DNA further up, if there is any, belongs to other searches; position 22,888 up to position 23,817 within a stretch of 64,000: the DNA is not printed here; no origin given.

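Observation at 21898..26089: Tight three-gene operon DUF262 - HEPN-motif protein - single-chain MmeI-like Type IIG RM enzyme: candidate composite defence system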

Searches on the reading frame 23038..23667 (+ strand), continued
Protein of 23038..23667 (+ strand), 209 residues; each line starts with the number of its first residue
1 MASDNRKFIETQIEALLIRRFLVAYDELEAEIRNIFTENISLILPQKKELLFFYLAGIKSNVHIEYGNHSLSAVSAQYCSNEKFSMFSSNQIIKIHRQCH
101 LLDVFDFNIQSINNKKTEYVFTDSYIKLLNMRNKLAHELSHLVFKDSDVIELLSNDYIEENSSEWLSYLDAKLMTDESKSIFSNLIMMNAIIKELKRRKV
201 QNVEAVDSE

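Call 100: search_solved_structures(query=L014:3946-5772:+, max_evalue=0.001)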
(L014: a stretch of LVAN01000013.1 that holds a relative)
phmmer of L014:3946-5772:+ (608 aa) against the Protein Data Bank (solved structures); distinct sequences matched with E-value up to 0.001: 9.
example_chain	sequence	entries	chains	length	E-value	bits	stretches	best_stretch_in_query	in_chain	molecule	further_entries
3ufb_A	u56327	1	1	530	1.1e-17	67.3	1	277-524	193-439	Type I restriction-modification system methyltransferase subunit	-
2okc_A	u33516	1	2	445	2.1e-09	40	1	274-510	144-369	Type I restriction enzyme StySJI M protein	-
7vru_A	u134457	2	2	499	6.6e-08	35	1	262-501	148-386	Site-specific DNA-methyltransferase (adenine-specific)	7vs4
7vru_B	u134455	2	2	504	2e-07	33.4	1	256-500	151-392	Site-specific DNA-methyltransferase (adenine-specific)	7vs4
5ybb_A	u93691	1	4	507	4.1e-07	32.3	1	281-495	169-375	Type I restriction-modification system methyltransferase subunit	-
3khk_A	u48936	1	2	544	6e-06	28.5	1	271-492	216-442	Type I restriction-modification system methylation subunit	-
3lkd_A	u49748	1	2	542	5.9e-05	25.2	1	281-520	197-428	Type I restriction-modification system methyltransferase subunit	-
2y7c_B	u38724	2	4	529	6.5e-05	25.1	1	273-483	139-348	TYPE I RESTRICTION ENZYME ECOKI M PROTEIN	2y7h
2ar0_A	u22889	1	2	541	6.9e-05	25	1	273-483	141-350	Type I restriction enzyme EcoKI M protein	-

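Call 105: search_solved_structures(query=A2, max_evalue=10, show_alignments=3)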
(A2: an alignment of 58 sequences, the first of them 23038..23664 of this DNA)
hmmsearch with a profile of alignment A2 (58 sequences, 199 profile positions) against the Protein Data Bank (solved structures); distinct sequences matched with E-value up to 10: 3.
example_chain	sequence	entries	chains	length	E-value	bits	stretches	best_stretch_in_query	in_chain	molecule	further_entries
9oij_A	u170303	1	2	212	0.11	15.5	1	118-190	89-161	HepS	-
6m6u_B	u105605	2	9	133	0.69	12.9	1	111-145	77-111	Toxin-antitoxin system toxin HepN family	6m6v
5yep_B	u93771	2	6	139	0.71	12.8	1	112-145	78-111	Toxin-antitoxin system toxin HepN family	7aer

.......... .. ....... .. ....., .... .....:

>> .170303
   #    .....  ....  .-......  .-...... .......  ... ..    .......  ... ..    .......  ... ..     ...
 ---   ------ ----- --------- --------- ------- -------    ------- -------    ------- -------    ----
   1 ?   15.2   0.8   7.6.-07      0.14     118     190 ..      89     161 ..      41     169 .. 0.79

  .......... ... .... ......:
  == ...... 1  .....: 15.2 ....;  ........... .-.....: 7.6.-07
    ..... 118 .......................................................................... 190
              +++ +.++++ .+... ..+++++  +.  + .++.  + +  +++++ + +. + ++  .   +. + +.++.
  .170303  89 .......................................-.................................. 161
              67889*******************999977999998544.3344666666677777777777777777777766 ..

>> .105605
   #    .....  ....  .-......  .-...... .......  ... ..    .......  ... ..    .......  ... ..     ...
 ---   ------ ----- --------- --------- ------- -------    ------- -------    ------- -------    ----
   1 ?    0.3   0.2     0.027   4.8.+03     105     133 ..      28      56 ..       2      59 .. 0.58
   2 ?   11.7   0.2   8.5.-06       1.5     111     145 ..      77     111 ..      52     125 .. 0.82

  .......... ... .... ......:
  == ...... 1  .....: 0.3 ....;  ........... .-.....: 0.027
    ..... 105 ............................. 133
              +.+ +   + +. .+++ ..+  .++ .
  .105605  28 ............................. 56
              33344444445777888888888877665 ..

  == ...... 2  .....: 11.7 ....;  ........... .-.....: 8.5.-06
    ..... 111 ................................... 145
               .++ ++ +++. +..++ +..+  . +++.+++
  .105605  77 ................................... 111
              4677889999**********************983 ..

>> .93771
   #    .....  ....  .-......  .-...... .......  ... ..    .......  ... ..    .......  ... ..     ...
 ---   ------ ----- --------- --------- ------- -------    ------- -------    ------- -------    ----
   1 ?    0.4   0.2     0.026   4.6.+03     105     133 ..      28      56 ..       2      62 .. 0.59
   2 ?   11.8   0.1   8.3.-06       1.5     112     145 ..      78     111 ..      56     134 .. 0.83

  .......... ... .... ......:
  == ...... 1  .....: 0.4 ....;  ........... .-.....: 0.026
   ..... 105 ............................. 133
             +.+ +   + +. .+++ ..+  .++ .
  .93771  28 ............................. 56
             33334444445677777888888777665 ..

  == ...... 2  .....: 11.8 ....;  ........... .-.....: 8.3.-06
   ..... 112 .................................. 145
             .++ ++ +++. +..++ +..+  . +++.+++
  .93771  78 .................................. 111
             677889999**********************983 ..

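Call 109: search_protein_families(library=phrogs, proteins=[window:23038-23664:+], max_evalue=0.01)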
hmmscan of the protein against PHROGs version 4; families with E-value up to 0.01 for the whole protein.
window:23038-23664:+ (209 aa): 0 families
